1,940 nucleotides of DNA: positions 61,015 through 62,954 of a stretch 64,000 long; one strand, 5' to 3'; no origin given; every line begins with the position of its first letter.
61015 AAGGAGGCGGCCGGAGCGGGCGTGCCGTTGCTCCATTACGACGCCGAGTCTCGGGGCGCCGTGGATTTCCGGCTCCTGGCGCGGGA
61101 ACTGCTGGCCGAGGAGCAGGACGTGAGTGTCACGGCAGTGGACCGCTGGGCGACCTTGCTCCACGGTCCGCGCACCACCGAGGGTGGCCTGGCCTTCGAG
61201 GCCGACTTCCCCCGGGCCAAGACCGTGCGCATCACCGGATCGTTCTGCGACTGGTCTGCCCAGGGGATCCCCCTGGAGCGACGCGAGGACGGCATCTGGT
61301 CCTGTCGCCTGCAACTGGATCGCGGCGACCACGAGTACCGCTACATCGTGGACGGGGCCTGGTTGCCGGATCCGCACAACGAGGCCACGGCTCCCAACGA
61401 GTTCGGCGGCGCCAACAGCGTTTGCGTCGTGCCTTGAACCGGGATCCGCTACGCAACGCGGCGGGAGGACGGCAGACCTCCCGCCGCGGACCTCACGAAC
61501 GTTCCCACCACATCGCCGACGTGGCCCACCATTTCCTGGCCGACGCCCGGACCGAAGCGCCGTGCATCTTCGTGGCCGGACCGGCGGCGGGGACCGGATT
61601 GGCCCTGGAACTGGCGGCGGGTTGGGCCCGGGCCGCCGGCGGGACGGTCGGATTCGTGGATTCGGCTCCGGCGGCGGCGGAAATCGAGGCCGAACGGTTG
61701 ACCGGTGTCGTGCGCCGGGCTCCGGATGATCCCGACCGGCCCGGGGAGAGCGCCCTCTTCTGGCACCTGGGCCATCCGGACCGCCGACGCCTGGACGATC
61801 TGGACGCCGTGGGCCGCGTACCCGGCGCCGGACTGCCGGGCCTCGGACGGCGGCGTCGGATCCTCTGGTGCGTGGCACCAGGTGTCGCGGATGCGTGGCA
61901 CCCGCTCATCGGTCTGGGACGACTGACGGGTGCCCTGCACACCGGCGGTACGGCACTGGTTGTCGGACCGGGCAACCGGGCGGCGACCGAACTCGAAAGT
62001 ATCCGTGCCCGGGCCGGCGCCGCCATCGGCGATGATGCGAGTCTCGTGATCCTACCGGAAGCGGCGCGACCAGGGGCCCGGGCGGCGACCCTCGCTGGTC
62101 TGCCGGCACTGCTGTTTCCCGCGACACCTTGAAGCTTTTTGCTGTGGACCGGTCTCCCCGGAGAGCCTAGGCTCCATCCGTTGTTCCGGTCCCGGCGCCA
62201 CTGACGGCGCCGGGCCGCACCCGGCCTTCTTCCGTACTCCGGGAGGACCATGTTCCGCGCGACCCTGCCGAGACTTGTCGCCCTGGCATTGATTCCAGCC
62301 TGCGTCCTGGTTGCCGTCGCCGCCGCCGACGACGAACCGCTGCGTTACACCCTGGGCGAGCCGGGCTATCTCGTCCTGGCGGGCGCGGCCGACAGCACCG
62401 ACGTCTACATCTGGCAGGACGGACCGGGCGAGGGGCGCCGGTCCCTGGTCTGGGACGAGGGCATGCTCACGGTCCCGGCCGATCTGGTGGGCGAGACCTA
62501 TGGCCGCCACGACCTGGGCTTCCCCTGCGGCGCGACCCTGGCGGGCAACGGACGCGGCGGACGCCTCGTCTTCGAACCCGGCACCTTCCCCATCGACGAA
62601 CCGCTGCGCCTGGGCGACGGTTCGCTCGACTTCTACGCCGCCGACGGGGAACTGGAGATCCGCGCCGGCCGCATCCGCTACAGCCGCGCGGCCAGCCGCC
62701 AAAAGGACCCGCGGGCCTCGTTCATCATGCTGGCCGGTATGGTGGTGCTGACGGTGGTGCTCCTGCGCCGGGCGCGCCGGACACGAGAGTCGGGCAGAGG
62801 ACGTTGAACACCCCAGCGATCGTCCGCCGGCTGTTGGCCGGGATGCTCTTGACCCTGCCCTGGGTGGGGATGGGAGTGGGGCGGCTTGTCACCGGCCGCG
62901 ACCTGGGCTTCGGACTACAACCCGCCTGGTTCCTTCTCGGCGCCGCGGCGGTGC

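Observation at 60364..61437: ParA/MinD-type positioning ATPase fused to a CBM48/AMPK-beta-like glycan-binding domain: candidate polysaccharide-granule positioning system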

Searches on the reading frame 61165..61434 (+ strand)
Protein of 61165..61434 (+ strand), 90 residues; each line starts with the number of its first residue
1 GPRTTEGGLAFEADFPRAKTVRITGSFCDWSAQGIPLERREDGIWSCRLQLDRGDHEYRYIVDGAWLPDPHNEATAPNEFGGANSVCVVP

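Call 47: search_solved_structures(query=window:61165-61434:+, max_evalue=0.1, show_alignments=3)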
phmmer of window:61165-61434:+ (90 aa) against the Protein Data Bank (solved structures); distinct sequences matched with E-value up to 0.1: 30.
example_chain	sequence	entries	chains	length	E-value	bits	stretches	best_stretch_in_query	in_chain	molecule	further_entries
4y0g_A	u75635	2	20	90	1.5e-08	37.9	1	18-86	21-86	5'-AMP-activated protein kinase subunit beta-2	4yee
4yef_A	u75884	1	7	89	1.8e-08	37.7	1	18-87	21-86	5'-AMP-activated protein kinase subunit beta-1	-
2f15_A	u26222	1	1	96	1.9e-08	37.6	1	18-86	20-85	5'-AMP-activated protein kinase, beta-2 subunit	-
2lu3_A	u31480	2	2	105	2.4e-08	37.3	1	18-86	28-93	5'-AMP-activated protein kinase subunit beta-2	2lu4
1z0m_A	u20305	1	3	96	2.4e-08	37.3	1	18-87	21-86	5'-AMP-activated protein kinase, beta-1 subunit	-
1z0n_A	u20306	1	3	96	4.5e-08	36.4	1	18-87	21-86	5'-AMP-activated protein kinase, beta-1 subunit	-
4rer_B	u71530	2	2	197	7.2e-08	35.7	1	18-86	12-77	5'-AMP-activated protein kinase subunit beta-2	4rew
7jhg_B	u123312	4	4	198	7.2e-08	35.7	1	18-86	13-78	5'-AMP-activated protein kinase subunit beta-2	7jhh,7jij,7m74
6e4t_B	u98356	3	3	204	1e-07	35.2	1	19-87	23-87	5'-AMP-activated protein kinase subunit beta-1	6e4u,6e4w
4qfg_B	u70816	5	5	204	1.2e-07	35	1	19-87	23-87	5'-AMP-activated protein kinase subunit beta-1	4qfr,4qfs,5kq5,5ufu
6b2e_B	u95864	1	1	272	1.3e-07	34.9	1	18-86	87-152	5'-AMP-activated protein kinase subunit beta-2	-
5t5t_B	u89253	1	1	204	2e-07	34.3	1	19-87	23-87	5'-AMP-activated protein kinase subunit beta-1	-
6c9f_B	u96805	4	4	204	2e-07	34.3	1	19-87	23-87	5'-AMP-activated protein kinase subunit beta-1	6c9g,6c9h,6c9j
4zhx_B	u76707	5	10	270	3e-07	33.7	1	19-87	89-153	5'-AMP-activated protein kinase subunit beta-1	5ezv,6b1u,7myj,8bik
4cfe_B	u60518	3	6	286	3.3e-07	33.6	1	19-87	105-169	5'-AMP-ACTIVATED PROTEIN KINASE SUBUNIT BETA-1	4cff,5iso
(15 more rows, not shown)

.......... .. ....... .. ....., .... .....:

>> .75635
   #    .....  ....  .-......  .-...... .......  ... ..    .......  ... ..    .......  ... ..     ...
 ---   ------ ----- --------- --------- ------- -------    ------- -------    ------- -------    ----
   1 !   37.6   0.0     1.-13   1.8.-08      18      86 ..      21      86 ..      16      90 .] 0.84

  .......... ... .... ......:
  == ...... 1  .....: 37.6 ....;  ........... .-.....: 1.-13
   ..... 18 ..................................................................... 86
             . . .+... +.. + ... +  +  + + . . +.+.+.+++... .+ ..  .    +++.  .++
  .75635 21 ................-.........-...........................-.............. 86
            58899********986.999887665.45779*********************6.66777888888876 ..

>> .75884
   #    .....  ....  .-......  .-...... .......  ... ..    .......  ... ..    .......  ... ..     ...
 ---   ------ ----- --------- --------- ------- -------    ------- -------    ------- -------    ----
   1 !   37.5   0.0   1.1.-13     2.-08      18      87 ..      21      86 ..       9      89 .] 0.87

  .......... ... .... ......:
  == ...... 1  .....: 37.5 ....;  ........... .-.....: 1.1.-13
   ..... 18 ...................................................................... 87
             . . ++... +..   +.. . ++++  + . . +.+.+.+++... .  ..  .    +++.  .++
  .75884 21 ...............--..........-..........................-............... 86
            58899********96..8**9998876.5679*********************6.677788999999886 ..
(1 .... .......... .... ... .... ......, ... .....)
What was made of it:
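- On CBM48 / AMPK1_CBM glycogen-binding module: They align to W297, R326, W333, G348 and N351 (call 47).
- These align to AMPK-beta1 W100, K126, W133, G147 and N150 (call 47). All solved relatives of the CBM bind alpha-glucans (call 47).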

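Call 71: search_protein_representatives(protein=window:61165-61434:+)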
Query: 90 residues. Proteins with E-value up to 0.001 (for the whole library): 8970; up to 1e-10: 1483; up to 1e-30: 138. The best 150 are listed.
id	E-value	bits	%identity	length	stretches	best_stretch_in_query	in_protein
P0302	3.8e-157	527.8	35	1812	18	11-79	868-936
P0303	3.1e-74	261.6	36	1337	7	5-87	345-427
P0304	2.0e-73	259.0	38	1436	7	11-66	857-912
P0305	1.7e-67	240.0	37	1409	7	18-87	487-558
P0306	3.4e-56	203.7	35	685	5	6-89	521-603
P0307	9.3e-56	202.3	42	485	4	14-75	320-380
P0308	1.0e-55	202.2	42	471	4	13-90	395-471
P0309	1.4e-54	198.5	36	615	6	18-89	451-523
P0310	2.2e-54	197.9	39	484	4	14-89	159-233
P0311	2.4e-54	197.8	40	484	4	15-87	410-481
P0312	3.0e-54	197.5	38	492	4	15-87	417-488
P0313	3.6e-54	197.2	33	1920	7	16-89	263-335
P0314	4.7e-54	196.8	34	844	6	10-85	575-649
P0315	7.7e-54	196.2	40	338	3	1-88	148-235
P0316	1.5e-52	192.0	34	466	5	10-88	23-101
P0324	2.4e-49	181.7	38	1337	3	2-89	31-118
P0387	2.1e-38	146.6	43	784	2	4-89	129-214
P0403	6.7e-36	138.6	44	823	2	1-89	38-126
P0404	6.8e-36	138.6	41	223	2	1-88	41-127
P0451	9.9e-29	115.6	56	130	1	1-90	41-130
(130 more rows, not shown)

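Call 72: search_protein_families(library=pfam, proteins=[P0302, P0303, P0306, P0307, P0315, P0324, P0387, P0403, P0404, P0451], max_evalue=0.0001)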
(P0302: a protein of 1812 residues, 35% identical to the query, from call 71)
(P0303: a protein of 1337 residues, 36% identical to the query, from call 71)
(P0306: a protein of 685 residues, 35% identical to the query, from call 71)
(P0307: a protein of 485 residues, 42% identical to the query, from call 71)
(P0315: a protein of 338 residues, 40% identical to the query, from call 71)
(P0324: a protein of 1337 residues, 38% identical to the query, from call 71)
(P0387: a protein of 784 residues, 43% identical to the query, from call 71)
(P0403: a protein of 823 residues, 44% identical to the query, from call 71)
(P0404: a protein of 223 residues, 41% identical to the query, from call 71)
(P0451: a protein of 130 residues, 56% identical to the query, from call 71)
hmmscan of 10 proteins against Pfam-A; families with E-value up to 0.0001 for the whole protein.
P0302 (1812 aa): 7 families
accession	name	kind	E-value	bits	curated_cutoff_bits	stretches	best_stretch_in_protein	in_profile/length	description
PF16561.11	AMPK1_CBM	-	5e-183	594.3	26.8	16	337-408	4-73/85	Glycogen recognition site of AMP-activated protein kinase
PF02922.24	CBM_48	-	1.4e-177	577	22.4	16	864-922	11-71/83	Carbohydrate-binding module 48 (Isoamylase N-terminal domain)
PF22019.2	GlgB_N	-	4.1e-69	229.2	27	0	596-657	27-94/94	alpha-1,4-glucan branching enzyme GlgB, N-terminal domain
PF22058.2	X25_BaPul_like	-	1.2e-62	208.4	27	0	1157-1189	23-55/87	Pullulanase X25 domain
PF16760.10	CBM53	-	2.6e-19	69.7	27.6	0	345-379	10-51/57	Starch/carbohydrate-binding module (family 53)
PF19077.6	Big_13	-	1.6e-16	61.1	27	0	1311-1363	28-82/102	Bacterial Ig-like domain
PF02903.20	Alpha-amylase_N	-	5.6e-08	33.4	23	0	709-743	47-88/120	Alpha amylase, N-terminal ig-like domain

P0303 (1337 aa): 17 families
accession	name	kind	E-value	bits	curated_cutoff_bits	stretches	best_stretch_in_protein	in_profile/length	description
PF16561.11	AMPK1_CBM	-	2.8e-75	249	26.8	7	357-431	10-81/85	Glycogen recognition site of AMP-activated protein kinase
PF02922.24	CBM_48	-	2.6e-33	114.6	22.4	2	347-406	11-72/83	Carbohydrate-binding module 48 (Isoamylase N-terminal domain)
PF22058.2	X25_BaPul_like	-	4.6e-24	84.8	27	0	461-499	24-62/87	Pullulanase X25 domain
PF07719.23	TPR_2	-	1.6e-21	75.1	27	0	736-768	1-33/34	Tetratricopeptide repeat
PF00515.34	TPR_1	-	2.9e-21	74.8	27.8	0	1200-1233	1-34/34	Tetratricopeptide repeat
PF13432.12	TPR_16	-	2.2e-19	70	32.7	3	703-769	2-64/65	Tetratricopeptide repeat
PF14559.12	TPR_19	-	2.1e-18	66.8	25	2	746-806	1-57/68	Tetratricopeptide repeat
PF13414.12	TPR_11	-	4.6e-17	61.9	26.8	2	1242-1282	2-42/42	TPR repeat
PF13174.12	TPR_6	-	2.3e-13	50.3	26.3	0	741-768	5-32/33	Tetratricopeptide repeat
PF13424.12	TPR_12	-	6.4e-13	49.1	30.1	0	736-799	3-70/77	Tetratricopeptide repeat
PF13181.12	TPR_8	-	2.1e-12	46.6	25.7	0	1200-1232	1-33/34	Tetratricopeptide repeat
PF13428.12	TPR_14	-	1.1e-10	41.5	23.5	0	1240-1276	7-43/44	Tetratricopeptide repeat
PF13431.12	TPR_17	-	1.5e-10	41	24.4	1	1223-1254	2-33/34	Tetratricopeptide repeat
PF24575.1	TPR_Slam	-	1.2e-08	35.8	35.2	0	1243-1278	56-91/104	Surface lipoprotein assembly modifier, N-terminal TPR repeats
PF16760.10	CBM53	-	1.4e-08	35.3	27.6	0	354-386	9-43/57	Starch/carbohydrate-binding module (family 53)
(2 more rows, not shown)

P0306 (685 aa): 3 families
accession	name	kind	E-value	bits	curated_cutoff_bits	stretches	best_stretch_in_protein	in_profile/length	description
PF16561.11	AMPK1_CBM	-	2.1e-67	223.8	26.8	5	414-496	3-82/85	Glycogen recognition site of AMP-activated protein kinase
PF02922.24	CBM_48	-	1.1e-44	151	22.4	4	308-365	13-72/83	Carbohydrate-binding module 48 (Isoamylase N-terminal domain)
PF22058.2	X25_BaPul_like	-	2.7e-28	98.3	27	2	323-380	12-72/87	Pullulanase X25 domain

P0307 (485 aa): 4 families
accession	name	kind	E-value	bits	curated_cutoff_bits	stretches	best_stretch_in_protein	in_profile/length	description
PF16561.11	AMPK1_CBM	-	1.1e-58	195.8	26.8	4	323-396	10-82/85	Glycogen recognition site of AMP-activated protein kinase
PF02922.24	CBM_48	-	1.9e-29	102.2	22.4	3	322-371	20-72/83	Carbohydrate-binding module 48 (Isoamylase N-terminal domain)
PF16760.10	CBM53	-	5.8e-11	42.9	27.6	0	408-442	12-51/57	Starch/carbohydrate-binding module (family 53)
PF22058.2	X25_BaPul_like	-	3.5e-10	40.3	27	0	331-372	13-57/87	Pullulanase X25 domain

P0315 (338 aa): 4 families
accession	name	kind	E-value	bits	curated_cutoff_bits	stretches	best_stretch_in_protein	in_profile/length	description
PF16561.11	AMPK1_CBM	-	3.6e-50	168.6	26.8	3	51-131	5-81/85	Glycogen recognition site of AMP-activated protein kinase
PF02922.24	CBM_48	-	8.5e-31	106.6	22.4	3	254-314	10-72/83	Carbohydrate-binding module 48 (Isoamylase N-terminal domain)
PF22058.2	X25_BaPul_like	-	1.1e-17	64.4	27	1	273-319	13-61/87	Pullulanase X25 domain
PF16760.10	CBM53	-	4.5e-08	33.7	27.6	0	54-95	6-52/57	Starch/carbohydrate-binding module (family 53)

P0324 (1337 aa): 5 families
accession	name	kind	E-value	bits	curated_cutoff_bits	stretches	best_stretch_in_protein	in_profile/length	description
PF03065.20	Glyco_hydro_57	-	4e-55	187.6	21.2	1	381-825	1-290/291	Glycosyl hydrolase family 57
PF16561.11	AMPK1_CBM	-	3.1e-40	136.7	26.8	3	46-119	10-80/85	Glycogen recognition site of AMP-activated protein kinase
PF02922.24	CBM_48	-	1.3e-31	109.2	22.4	3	36-110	11-83/83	Carbohydrate-binding module 48 (Isoamylase N-terminal domain)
PF09985.14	Glucodextran_C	-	1.7e-30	106.6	22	1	1148-1254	2-106/228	C-terminal binding-module, SLH-like, of glucodextranase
PF22058.2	X25_BaPul_like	-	1.1e-20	73.9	27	1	281-342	13-66/87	Pullulanase X25 domain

P0387 (784 aa): 4 families
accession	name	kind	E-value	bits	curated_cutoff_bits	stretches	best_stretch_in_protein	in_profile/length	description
PF16561.11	AMPK1_CBM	-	4.3e-33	113.8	26.8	2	35-109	10-80/85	Glycogen recognition site of AMP-activated protein kinase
PF02922.24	CBM_48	-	5.1e-28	97.7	22.4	2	17-99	2-82/83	Carbohydrate-binding module 48 (Isoamylase N-terminal domain)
PF22058.2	X25_BaPul_like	-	2.7e-12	47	27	1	151-192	14-57/87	Pullulanase X25 domain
PF16760.10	CBM53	-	2.4e-06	28.2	27.6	0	138-182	4-54/57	Starch/carbohydrate-binding module (family 53)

P0403 (823 aa): 3 families
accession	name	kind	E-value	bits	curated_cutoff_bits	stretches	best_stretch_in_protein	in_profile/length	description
PF16561.11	AMPK1_CBM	-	3.4e-30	104.5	26.8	2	47-128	4-81/85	Glycogen recognition site of AMP-activated protein kinase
PF02922.24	CBM_48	-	9.1e-22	77.6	22.4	2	42-118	8-83/83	Carbohydrate-binding module 48 (Isoamylase N-terminal domain)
PF22058.2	X25_BaPul_like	-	2e-08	34.6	27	0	74-107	27-60/87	Pullulanase X25 domain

P0404 (223 aa): 3 families
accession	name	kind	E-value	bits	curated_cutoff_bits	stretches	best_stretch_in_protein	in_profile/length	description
PF16561.11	AMPK1_CBM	-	3.5e-36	123.7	26.8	2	49-131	3-82/85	Glycogen recognition site of AMP-activated protein kinase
PF02922.24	CBM_48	-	3.7e-22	78.9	22.4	2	139-202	8-73/83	Carbohydrate-binding module 48 (Isoamylase N-terminal domain)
PF22058.2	X25_BaPul_like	-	7.2e-09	36.1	27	0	63-109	12-60/87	Pullulanase X25 domain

P0451 (130 aa): 2 families
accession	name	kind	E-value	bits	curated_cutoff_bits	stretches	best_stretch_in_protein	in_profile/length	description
PF16561.11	AMPK1_CBM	-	2.8e-16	59.9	26.8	1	58-129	11-79/85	Glycogen recognition site of AMP-activated protein kinase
PF02922.24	CBM_48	-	9.8e-08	32.7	22.4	1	42-106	4-72/83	Carbohydrate-binding module 48 (Isoamylase N-terminal domain)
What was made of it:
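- The closest CBMs in the 1.8-billion-protein library are AMPK1_CBM/CBM48 arrays, one of them fused to GH57 (calls 71, 72).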

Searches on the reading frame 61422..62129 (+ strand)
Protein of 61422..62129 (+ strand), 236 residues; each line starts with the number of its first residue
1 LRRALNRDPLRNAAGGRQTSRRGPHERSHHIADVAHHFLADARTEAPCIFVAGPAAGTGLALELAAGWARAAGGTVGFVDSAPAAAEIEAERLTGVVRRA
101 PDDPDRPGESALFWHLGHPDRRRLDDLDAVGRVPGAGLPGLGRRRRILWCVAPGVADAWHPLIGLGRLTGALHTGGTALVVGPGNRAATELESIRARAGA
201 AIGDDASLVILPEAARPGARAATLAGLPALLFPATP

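Call 3: search_protein_families(library=pfam, proteins=[window:61422-62129:+], max_evalue=0.01)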
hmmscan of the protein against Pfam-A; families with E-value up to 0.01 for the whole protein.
window:61422-62129:+ (236 aa): 0 families

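Call 4: search_protein_families(library=ncbifam, proteins=[window:61422-62129:+], max_evalue=0.01)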
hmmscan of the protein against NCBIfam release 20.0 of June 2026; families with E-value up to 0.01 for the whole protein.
window:61422-62129:+ (236 aa): 0 families

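Call 28: search_solved_structures(query=A2, max_evalue=10)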
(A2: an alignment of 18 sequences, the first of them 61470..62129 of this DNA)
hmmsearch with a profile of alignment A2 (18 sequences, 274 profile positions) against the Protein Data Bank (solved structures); distinct sequences matched with E-value up to 10: 2.
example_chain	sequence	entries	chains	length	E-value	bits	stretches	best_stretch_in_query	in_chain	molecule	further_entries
4ypv_A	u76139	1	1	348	0.071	16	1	32-128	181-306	Est8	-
6gup_A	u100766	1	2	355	0.54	13.1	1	18-167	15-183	Siderophore biosynthesis lipase/esterase, putative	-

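Call 29: search_protein_families(library=pfam, proteins=[window:61470-62129:+], max_evalue=1)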
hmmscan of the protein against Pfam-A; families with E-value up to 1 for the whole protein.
window:61470-62129:+ (220 aa): 0 families
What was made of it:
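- On ParABS chromosome or plasmid partition system: The window partner has no Pfam, NCBIfam or PDB match (calls 3, 4, 28, 29).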

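Call 53: find_homologous_proteins(query=A2, max_evalue=0.001)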
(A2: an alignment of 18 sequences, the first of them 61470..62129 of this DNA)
Query A2 (18 sequences) (220 aa, profile of the alignment): 61 proteins with E <= 0.001 among 8000 candidates.
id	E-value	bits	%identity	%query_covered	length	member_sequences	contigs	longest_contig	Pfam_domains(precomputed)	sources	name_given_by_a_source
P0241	1.2e-42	165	-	-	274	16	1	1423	-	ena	-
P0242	3.0e-39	153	-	-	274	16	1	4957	-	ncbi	-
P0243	8.5e-38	149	100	100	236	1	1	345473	-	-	-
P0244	6.4e-37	146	56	4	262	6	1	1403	-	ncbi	-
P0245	4.8e-34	136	64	5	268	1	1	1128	-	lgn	-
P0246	6.3e-34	136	-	-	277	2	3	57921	-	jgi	jgi:hypothetical protein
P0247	2.8e-33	134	56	7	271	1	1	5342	-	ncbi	-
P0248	3.9e-32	130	38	7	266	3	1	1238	-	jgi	-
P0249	6.1e-32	129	32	23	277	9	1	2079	-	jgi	jgi:hypothetical protein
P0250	9.5e-32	129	56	4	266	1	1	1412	-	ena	-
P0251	1.7e-31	128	42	10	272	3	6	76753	-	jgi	jgi:hypothetical protein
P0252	2.4e-31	127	33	23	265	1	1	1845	-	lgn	-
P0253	2.8e-31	127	-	-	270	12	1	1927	-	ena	-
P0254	3.7e-31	127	-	-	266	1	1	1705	-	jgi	-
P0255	4.7e-31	127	38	13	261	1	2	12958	-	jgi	-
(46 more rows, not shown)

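Call 61: predict_structure(alignment_id=A5)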
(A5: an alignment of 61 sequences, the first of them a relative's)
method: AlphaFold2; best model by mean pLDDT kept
length: 236 residues; sequences in the alignment: 61
mean_pLDDT: 72.4   pTM: 0.67
mean pLDDT of the five models: 72.4, 62.1, 60.6, 59.6, 49.2
residues with pLDDT >= 90: 1; 70-90: 148; 50-70: 62; < 50: 25
segments of 3 or more residues with pLDDT < 50: 12-28, 139-141
pLDDT, mean of each block of 10 residues (from residue 1): 53 47 48 56 72 85 89 87 60 79 71 85 80 58 76 72 79 71 74 84 78 74 88 72
secondary structure, 60 per line:
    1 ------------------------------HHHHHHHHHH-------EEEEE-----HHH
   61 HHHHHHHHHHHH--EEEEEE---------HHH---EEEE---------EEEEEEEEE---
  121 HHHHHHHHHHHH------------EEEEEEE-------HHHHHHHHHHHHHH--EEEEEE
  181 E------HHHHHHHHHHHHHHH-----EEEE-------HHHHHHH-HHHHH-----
elements in order: H31-40 E48-52 H58-72 E75-80 E96-99 E109-117 H121-132 E145-151 H159-172 E175-181 H188-202 E208-211 H219-225 H227-231
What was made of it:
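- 61506..61538 (+): Conserved N-terminal peptide of the partner, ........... (residues 29-39). Proposed to be the peptide that interacts with and activates ParA. Call 61: predicted helix at 31-40.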

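Call 66: fold_search(model_id=the predicted structure, library=pdb)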
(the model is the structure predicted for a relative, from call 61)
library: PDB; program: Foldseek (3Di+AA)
matches with E <= 10: 1352; with E <= 0.001: 4
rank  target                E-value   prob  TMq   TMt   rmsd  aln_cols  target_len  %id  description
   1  5l3s_G                5.5e-04  1.00  0.45  0.40   6.3       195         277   12  Structure of the GTPase heterodimer of crenarchaeal SRP54 and FtsY (released 2016-06-08)
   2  2hf8_B                7.0e-04  1.00  0.43  0.48   7.5       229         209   11  Crystal structure of HypB from Methanocaldococcus jannaschii in the triphosphate form, in complex with zinc (released 2006-07-04)
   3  5l3s_C                7.9e-04  1.00  0.46  0.41   8.9       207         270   13  Structure of the GTPase heterodimer of crenarchaeal SRP54 and FtsY (released 2016-06-08)
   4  5auq_F                9.4e-04  1.00  0.52  0.54   6.2       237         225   13  Crystal structure of ATPase-type HypB in the nucleotide free state (released 2015-06-24)
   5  3zq6_C                1.2e-03  1.00  0.51  0.44   9.0       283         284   11  ADP-ALF4 COMPLEX OF M. THERM. TRC40 (released 2011-06-22)
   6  5l3v_B                1.4e-03  1.00  0.45  0.38   9.1       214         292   14  Structure of the crenarchaeal SRP54 GTPase bound to GDP (released 2016-06-08)
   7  5l3r_C                1.4e-03  1.00  0.43  0.38  11.2       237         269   10  Structure of the GTPase heterodimer of chloroplast SRP54 and FtsY from Arabidopsis thaliana (released 2016-06-08)
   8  5l3v_A                1.6e-03  1.00  0.41  0.35  10.2       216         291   13  Structure of the crenarchaeal SRP54 GTPase bound to GDP (released 2016-06-08)
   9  1hyq                  1.7e-03  1.00  0.40  0.41   8.6       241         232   16  MIND BACTERIAL CELL DIVISION REGULATOR FROM A. FULGIDUS (released 2001-03-14)
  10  4jyc_C                1.9e-03  1.00  0.45  0.35   8.4       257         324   13  MeaB, A Bacterial Homolog of MMAA, in its Apo form (released 2013-07-24)
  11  2hf8_A                2.0e-03  1.00  0.43  0.47   7.2       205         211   10  Crystal structure of HypB from Methanocaldococcus jannaschii in the triphosphate form, in complex with zinc (released 2006-07-04)
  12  3ndb_B                2.0e-03  0.99  0.42  0.26  10.7       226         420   13  Crystal structure of a signal sequence bound to the signal recognition particle (released 2011-02-23)
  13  2zrd                  2.0e-03  0.41  0.18  0.15  11.7       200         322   20  MsRecA Q196N ADP form IV (released 2008-12-09)
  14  2zre                  2.1e-03  0.44  0.19  0.16  12.0       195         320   20  MsRecA Q196N ATPgS form IV (released 2008-12-09)
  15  5l3r_A                2.3e-03  0.99  0.44  0.40  10.8       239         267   12  Structure of the GTPase heterodimer of chloroplast SRP54 and FtsY from Arabidopsis thaliana (released 2016-06-08)
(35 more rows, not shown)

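Call 92: search_protein_families(library=padloc, proteins=[window:61422-62129:+], max_evalue=0.001)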
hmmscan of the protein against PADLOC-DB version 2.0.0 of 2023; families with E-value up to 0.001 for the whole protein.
window:61422-62129:+ (236 aa): 0 families

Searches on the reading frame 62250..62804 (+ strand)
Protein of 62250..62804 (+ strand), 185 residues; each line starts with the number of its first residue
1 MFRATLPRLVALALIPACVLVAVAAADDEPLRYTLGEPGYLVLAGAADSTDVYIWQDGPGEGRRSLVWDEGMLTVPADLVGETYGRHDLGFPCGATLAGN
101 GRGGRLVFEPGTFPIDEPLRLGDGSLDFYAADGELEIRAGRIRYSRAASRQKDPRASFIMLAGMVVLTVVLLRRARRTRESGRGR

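Call 3: search_protein_families(library=pfam, proteins=[window:62250-62804:+], max_evalue=0.01)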
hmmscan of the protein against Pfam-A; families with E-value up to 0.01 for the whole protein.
window:62250-62804:+ (185 aa): 0 families
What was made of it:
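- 62250..62807 (+): Conserved small membrane protein (185 aa, signal/TM at both ends). Possibly in the same operon; membership uncertain. There is no Pfam hit (call 3).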

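Call 4: search_protein_families(library=ncbifam, proteins=[window:62250-62804:+], max_evalue=0.01)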
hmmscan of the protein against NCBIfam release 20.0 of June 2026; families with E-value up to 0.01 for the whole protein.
window:62250-62804:+ (185 aa): 0 families

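Call 92: search_protein_families(library=padloc, proteins=[window:62250-62804:+], max_evalue=0.001)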
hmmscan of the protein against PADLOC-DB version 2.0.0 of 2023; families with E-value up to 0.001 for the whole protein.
window:62250-62804:+ (185 aa): 0 families
